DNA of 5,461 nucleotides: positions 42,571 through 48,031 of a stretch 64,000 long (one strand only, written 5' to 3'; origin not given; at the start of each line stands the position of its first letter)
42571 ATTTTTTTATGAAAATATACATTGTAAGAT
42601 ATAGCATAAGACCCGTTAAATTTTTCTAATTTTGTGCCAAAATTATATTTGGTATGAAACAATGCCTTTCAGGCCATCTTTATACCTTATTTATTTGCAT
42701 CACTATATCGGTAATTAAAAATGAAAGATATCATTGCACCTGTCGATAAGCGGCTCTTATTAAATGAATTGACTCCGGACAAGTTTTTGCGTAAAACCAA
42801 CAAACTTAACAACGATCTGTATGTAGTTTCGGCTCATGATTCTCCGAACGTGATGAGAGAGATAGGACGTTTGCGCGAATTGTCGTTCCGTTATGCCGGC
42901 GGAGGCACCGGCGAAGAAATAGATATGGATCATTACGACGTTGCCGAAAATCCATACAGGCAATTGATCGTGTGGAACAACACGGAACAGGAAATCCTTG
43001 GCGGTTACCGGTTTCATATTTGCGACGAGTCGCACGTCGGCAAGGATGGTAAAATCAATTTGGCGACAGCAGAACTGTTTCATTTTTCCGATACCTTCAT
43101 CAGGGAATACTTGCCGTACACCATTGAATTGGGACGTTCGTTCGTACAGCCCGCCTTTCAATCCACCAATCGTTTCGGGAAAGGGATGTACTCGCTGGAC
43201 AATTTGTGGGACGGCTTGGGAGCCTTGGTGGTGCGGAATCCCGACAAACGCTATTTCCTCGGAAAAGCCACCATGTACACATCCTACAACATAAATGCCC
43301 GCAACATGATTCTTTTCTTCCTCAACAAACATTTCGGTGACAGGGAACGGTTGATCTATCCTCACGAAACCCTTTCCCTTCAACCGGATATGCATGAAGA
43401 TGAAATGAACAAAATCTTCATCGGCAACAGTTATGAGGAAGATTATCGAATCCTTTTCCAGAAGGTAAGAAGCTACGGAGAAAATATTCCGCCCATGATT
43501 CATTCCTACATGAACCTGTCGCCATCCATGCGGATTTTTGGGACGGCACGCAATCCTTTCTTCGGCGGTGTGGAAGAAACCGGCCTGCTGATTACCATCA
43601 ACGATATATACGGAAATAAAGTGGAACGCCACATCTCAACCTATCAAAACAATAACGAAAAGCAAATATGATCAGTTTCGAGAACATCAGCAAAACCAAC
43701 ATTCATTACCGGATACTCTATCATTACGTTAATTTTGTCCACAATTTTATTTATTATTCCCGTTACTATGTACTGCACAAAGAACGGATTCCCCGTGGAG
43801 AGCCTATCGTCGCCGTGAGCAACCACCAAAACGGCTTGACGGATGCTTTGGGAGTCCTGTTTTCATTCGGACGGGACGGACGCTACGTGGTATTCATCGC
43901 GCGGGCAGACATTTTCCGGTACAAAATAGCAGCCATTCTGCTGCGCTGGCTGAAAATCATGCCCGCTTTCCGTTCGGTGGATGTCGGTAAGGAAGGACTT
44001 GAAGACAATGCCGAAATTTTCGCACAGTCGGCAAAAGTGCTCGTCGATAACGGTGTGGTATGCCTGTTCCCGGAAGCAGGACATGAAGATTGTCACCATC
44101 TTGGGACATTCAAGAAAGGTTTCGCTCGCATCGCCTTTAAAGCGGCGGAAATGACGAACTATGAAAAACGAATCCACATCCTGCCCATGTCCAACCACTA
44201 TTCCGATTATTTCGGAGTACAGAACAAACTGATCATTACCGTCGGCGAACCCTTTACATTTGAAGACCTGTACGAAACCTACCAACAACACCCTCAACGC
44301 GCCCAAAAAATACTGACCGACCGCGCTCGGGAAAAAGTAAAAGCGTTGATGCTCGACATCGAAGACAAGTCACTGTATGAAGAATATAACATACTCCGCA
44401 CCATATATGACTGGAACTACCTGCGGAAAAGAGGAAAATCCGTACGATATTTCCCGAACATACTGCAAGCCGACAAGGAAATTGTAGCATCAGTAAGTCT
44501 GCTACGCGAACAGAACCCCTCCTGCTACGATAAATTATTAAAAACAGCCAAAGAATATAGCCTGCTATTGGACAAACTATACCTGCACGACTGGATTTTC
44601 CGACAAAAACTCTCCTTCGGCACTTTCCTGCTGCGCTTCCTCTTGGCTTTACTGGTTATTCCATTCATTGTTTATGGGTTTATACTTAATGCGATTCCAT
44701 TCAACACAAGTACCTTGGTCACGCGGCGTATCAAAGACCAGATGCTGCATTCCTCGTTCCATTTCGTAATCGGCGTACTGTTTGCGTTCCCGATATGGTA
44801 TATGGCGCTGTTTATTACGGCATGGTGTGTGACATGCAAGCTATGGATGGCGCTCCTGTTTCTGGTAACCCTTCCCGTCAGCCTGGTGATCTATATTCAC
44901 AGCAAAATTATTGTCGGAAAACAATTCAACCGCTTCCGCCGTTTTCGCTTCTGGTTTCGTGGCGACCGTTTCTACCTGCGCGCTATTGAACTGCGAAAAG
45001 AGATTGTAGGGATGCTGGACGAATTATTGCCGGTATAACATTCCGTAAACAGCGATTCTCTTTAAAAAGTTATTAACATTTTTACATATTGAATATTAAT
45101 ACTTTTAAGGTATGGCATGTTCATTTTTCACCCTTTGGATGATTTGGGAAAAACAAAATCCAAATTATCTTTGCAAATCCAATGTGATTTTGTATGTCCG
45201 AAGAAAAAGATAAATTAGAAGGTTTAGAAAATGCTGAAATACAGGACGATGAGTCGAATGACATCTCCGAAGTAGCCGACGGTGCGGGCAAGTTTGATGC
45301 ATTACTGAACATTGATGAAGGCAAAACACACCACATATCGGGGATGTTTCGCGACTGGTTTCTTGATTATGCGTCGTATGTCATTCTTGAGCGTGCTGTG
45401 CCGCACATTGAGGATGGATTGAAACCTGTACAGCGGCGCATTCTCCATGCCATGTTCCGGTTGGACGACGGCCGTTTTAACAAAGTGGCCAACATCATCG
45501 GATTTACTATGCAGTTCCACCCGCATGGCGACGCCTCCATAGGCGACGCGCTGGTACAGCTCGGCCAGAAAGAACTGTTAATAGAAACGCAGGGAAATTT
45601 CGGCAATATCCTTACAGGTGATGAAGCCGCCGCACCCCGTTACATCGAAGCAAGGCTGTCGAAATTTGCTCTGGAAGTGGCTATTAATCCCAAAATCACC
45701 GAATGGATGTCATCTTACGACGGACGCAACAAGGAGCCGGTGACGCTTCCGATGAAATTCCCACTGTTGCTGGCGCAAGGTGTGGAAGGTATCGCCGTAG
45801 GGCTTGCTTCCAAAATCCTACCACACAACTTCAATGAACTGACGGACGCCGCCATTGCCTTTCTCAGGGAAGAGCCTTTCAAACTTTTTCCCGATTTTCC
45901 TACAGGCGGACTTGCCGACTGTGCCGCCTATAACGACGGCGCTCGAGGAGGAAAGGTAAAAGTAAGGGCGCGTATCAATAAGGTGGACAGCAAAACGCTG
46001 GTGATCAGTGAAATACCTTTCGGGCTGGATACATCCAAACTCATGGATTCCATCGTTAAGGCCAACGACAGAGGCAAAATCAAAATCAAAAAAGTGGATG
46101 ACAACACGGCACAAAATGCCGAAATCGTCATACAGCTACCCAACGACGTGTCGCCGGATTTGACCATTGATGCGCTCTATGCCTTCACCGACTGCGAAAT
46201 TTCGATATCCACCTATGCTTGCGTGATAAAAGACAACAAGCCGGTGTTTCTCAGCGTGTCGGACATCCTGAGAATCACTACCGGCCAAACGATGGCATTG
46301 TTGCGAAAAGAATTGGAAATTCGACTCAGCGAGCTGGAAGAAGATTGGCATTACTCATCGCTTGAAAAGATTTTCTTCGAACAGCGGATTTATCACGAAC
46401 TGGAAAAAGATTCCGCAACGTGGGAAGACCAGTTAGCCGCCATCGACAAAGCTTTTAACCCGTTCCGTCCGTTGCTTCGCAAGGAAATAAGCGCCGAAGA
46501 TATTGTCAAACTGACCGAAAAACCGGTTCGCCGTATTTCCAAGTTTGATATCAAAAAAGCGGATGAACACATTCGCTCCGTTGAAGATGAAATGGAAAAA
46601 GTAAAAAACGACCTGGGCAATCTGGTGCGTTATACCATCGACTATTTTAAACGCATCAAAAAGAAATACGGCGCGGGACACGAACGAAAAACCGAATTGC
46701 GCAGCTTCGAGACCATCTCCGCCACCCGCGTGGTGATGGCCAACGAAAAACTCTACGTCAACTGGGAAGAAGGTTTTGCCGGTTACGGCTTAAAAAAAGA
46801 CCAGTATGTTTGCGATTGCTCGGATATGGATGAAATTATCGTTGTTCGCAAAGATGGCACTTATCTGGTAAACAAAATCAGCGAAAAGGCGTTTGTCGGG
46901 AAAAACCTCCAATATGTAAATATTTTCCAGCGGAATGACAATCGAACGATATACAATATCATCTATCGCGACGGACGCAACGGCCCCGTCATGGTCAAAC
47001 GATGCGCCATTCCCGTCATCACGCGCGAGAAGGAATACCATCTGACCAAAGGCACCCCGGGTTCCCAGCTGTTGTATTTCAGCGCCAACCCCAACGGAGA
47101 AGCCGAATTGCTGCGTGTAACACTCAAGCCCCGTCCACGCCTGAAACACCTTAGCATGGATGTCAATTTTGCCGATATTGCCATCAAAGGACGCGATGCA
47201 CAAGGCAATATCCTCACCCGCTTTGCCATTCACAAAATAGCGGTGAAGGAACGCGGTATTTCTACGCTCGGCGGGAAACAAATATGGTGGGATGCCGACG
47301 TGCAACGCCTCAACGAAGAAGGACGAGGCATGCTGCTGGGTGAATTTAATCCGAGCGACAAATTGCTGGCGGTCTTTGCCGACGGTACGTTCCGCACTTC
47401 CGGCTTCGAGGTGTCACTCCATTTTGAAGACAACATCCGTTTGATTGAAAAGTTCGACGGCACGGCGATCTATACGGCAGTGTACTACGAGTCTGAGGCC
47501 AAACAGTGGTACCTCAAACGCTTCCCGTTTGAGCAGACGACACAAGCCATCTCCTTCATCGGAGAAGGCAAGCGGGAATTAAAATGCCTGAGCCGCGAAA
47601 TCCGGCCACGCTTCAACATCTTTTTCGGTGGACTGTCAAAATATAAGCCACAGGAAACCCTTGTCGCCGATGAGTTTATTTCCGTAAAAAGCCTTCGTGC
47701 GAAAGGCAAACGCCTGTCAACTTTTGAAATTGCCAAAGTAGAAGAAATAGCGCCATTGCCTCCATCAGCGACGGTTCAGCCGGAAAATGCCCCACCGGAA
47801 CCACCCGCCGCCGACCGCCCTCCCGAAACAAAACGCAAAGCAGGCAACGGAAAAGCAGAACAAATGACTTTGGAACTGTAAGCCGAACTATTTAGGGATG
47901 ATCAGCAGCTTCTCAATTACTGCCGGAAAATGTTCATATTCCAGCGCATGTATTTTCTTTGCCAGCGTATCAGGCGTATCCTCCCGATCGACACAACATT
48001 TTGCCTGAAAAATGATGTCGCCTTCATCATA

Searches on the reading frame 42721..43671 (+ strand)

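Call 48: search_protein_families(library=pfam, proteins=[window:42721-43671:+])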
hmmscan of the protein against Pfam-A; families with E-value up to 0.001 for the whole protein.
window:42721-43671:+ (316 aa): 1 family
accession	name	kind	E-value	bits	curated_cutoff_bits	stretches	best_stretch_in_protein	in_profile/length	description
PF13444.12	Acetyltransf_5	-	5.4e-11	43.5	22.4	1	51-149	1-94/102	Acetyltransferase (GNAT) domain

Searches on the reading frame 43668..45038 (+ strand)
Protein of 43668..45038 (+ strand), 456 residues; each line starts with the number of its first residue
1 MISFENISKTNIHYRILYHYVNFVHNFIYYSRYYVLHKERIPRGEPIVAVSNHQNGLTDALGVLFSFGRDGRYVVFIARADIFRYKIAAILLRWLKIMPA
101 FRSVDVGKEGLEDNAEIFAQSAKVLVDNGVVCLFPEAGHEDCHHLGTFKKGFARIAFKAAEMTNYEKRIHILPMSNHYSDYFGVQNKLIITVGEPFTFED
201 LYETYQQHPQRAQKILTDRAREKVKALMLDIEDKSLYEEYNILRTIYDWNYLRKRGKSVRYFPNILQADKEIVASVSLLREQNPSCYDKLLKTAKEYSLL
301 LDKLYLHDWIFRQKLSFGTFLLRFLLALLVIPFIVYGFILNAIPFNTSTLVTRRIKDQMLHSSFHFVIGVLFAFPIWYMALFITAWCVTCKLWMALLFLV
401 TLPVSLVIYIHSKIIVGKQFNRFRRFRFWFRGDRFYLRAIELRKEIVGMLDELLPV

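Call 48: search_protein_families(library=pfam, proteins=[window:43668-45038:+])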
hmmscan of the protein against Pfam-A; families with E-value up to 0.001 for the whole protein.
window:43668-45038:+ (456 aa): 1 family
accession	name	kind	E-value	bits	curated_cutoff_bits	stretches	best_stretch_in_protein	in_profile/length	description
PF01553.26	Acyltransferase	-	1e-15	58.2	23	1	37-175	6-130/132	Acyltransferase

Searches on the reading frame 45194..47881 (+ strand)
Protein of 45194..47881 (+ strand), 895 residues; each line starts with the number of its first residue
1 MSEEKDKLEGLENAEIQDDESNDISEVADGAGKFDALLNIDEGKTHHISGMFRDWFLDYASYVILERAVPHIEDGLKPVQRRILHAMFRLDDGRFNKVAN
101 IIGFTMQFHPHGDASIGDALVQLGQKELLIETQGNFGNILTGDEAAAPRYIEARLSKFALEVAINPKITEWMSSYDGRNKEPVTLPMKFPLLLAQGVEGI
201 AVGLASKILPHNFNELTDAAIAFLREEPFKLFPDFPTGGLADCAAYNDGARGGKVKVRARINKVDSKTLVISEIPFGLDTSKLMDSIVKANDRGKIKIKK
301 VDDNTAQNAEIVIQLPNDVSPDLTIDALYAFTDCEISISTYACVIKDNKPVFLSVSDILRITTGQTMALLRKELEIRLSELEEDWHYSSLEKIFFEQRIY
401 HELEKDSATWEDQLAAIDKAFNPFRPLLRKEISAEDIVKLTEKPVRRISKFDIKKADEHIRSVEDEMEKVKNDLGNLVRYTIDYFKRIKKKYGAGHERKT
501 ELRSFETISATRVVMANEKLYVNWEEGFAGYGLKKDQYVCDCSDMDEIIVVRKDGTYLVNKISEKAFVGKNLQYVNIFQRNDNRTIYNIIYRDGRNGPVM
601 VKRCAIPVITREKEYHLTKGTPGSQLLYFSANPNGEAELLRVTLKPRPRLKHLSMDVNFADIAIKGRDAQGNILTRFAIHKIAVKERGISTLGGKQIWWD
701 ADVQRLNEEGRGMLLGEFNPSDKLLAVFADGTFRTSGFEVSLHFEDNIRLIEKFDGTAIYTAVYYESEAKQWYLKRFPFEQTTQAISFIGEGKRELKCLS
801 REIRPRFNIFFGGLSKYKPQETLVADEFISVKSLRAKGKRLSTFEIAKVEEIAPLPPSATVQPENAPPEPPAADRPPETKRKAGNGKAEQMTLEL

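Call 48: search_protein_families(library=pfam, proteins=[window:45194-47881:+])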
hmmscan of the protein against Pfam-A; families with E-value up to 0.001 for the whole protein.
window:45194-47881:+ (895 aa): 1 family
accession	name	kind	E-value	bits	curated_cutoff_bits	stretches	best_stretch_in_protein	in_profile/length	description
PF00521.26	DNA_topoisoIV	-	7.1e-104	348.5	31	1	67-476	1-419/432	DNA gyrase/topoisomerase IV, subunit A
